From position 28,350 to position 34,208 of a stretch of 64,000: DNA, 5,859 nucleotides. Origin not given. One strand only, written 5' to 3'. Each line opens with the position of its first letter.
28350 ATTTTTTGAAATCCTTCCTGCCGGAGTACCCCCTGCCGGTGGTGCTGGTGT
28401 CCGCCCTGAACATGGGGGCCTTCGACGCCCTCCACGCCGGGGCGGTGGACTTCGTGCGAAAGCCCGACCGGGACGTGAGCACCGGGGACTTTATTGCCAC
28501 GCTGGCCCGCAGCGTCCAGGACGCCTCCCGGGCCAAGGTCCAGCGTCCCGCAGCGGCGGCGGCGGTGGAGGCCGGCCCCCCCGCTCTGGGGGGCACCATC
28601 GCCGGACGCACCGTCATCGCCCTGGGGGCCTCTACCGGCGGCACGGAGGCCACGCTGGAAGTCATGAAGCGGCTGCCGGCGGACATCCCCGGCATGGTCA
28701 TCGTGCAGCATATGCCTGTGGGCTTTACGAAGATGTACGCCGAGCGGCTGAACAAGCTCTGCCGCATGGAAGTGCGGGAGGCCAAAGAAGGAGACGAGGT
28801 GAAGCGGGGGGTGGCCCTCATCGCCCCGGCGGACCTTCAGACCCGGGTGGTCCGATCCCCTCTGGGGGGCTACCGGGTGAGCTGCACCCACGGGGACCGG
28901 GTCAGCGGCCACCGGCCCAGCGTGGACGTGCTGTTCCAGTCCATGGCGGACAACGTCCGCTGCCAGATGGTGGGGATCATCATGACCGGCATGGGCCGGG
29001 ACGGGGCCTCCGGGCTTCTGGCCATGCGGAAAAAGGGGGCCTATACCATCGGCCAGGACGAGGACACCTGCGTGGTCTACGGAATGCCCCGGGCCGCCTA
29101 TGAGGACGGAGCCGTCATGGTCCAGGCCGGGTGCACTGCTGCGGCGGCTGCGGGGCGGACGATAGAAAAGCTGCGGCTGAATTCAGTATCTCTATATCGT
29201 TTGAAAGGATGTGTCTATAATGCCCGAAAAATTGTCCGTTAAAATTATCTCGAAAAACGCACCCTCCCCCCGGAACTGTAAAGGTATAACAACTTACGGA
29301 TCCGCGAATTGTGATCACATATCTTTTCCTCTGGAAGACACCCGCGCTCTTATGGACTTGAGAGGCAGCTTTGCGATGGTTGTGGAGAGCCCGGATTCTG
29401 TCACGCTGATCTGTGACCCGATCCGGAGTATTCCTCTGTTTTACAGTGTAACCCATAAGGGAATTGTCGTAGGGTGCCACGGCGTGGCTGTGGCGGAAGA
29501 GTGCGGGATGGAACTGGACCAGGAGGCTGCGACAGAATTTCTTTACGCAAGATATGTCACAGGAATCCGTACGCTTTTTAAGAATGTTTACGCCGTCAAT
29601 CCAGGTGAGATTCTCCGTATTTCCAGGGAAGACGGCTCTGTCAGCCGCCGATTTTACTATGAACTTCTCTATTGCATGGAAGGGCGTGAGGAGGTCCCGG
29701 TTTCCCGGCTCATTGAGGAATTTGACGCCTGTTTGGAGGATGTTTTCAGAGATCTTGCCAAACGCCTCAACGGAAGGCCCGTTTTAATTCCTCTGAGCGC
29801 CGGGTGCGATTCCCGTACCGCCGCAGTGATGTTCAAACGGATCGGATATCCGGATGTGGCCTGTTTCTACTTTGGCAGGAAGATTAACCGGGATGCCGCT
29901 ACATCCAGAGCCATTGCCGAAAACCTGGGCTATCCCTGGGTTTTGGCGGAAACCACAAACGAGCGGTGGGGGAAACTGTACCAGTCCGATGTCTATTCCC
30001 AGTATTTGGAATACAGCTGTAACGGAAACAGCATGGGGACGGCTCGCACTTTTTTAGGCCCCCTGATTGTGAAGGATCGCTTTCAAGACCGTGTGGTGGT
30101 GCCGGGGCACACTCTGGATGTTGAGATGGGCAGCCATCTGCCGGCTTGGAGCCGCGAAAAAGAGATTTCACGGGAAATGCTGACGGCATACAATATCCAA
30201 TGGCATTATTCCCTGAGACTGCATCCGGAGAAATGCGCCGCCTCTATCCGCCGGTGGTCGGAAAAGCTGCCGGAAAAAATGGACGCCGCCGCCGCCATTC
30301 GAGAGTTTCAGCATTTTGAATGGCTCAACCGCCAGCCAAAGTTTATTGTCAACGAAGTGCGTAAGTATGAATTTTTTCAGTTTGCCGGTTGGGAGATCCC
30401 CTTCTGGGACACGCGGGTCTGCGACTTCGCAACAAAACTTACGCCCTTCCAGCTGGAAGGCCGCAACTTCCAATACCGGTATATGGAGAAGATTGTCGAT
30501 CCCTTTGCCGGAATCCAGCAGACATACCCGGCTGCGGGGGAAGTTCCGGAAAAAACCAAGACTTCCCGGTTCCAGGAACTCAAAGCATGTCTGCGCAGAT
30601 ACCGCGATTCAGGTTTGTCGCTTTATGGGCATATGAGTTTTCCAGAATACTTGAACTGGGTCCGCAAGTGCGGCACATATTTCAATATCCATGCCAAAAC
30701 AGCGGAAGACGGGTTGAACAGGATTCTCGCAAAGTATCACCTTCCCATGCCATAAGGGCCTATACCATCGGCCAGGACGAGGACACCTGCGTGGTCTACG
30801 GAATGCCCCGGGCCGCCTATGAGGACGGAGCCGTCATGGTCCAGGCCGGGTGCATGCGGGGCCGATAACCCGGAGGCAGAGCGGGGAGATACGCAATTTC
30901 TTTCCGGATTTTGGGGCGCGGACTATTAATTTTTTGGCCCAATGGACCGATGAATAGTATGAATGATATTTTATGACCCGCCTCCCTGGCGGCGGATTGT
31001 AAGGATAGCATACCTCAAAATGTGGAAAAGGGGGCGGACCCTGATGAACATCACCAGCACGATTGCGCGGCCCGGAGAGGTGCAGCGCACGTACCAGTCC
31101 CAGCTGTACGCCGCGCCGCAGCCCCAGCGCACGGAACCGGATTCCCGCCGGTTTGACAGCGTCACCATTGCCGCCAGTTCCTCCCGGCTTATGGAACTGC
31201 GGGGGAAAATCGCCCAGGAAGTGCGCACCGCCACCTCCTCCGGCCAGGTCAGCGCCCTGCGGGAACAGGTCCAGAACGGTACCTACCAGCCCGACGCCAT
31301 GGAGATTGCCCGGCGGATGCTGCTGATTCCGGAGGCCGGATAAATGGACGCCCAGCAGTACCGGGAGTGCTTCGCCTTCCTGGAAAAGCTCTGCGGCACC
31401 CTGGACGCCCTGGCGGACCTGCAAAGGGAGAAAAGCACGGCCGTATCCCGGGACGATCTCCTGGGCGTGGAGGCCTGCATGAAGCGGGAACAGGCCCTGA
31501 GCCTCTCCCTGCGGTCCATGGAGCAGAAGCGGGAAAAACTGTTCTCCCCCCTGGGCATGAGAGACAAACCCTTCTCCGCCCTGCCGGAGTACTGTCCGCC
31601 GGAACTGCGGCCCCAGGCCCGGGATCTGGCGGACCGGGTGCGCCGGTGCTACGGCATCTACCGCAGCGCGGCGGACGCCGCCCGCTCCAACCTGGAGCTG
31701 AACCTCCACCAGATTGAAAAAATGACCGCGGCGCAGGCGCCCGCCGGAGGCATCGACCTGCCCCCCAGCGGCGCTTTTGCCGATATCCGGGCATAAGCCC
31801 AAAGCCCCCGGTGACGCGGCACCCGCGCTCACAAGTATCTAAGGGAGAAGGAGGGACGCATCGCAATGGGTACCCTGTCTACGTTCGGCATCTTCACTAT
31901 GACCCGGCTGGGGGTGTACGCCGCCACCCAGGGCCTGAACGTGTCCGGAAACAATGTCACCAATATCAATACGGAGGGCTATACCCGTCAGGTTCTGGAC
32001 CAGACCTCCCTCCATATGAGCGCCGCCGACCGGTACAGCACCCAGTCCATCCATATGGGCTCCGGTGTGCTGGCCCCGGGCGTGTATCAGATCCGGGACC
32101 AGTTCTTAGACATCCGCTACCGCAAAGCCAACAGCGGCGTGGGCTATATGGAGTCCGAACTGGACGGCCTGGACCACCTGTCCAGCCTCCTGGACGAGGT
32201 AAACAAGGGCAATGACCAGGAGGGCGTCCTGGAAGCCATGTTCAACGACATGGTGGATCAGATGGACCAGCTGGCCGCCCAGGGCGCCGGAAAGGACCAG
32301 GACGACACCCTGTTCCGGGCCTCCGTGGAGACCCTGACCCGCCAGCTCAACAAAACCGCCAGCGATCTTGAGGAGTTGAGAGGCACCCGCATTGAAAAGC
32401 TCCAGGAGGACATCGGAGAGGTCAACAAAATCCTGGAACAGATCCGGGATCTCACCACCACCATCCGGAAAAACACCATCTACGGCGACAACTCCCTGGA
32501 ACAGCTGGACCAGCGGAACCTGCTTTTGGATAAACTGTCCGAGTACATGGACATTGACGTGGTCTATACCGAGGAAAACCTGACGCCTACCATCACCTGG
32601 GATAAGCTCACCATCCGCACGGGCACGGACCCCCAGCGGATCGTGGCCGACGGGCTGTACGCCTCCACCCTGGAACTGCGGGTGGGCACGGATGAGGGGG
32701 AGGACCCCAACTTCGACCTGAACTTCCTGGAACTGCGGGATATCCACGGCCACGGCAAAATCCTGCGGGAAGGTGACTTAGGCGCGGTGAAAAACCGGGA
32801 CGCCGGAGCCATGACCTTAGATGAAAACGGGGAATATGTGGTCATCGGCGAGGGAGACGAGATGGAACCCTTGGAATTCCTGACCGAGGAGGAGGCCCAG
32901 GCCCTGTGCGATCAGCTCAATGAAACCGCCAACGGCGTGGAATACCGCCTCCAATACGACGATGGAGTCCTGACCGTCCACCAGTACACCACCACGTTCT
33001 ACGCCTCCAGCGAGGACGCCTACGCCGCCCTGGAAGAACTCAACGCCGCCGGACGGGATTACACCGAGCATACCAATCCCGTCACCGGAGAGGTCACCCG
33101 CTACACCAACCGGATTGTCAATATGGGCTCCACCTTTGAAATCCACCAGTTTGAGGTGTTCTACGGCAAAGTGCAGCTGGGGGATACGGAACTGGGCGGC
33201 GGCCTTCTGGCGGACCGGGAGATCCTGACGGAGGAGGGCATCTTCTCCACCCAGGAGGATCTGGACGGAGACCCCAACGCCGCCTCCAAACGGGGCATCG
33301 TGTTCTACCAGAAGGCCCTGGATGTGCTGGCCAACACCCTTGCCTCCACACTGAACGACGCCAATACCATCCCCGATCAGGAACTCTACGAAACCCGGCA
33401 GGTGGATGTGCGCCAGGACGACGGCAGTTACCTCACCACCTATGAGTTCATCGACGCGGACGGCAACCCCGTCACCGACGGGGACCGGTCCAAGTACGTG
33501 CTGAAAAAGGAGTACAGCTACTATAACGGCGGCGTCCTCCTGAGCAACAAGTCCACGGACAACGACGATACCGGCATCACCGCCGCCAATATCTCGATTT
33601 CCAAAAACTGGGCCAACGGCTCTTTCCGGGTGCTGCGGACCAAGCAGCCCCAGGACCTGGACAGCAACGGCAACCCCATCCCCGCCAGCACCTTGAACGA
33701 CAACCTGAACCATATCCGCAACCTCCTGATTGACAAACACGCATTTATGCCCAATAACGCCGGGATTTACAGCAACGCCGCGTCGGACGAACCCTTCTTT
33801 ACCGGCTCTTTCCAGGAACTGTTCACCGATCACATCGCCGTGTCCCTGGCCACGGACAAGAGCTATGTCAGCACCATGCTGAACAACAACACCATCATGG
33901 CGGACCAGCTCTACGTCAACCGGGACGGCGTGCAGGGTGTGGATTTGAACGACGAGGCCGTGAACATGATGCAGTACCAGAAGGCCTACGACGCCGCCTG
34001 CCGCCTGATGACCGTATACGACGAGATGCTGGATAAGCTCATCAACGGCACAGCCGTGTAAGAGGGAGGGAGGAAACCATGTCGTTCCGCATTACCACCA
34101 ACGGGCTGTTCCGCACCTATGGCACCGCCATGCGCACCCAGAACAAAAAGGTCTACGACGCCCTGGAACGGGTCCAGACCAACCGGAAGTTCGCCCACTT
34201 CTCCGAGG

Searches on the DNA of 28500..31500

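Call 90: search_rna_families(source=window, start=28500, end=31500, threshold=gathering)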
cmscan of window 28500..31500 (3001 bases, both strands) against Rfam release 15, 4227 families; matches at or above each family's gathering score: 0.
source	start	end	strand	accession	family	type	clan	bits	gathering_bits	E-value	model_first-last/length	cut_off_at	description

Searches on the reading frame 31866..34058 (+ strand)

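Call 92: search_protein_families(library=pfam, proteins=[window:31866-34058:+], max_evalue=0.0001)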
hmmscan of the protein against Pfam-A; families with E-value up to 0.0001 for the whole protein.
window:31866-34058:+ (731 aa): 2 families
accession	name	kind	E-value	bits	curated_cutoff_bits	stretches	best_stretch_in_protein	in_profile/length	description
PF22638.1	FlgK_D1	-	3.5e-16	59.9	28.6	1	117-285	10-165/233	Flagellar hook-associated protein FlgK helical domain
PF06429.18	Flg_bbr_C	-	8e-10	38.5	23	1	691-727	9-45/46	Flagellar basal body rod FlgEFG protein C-terminal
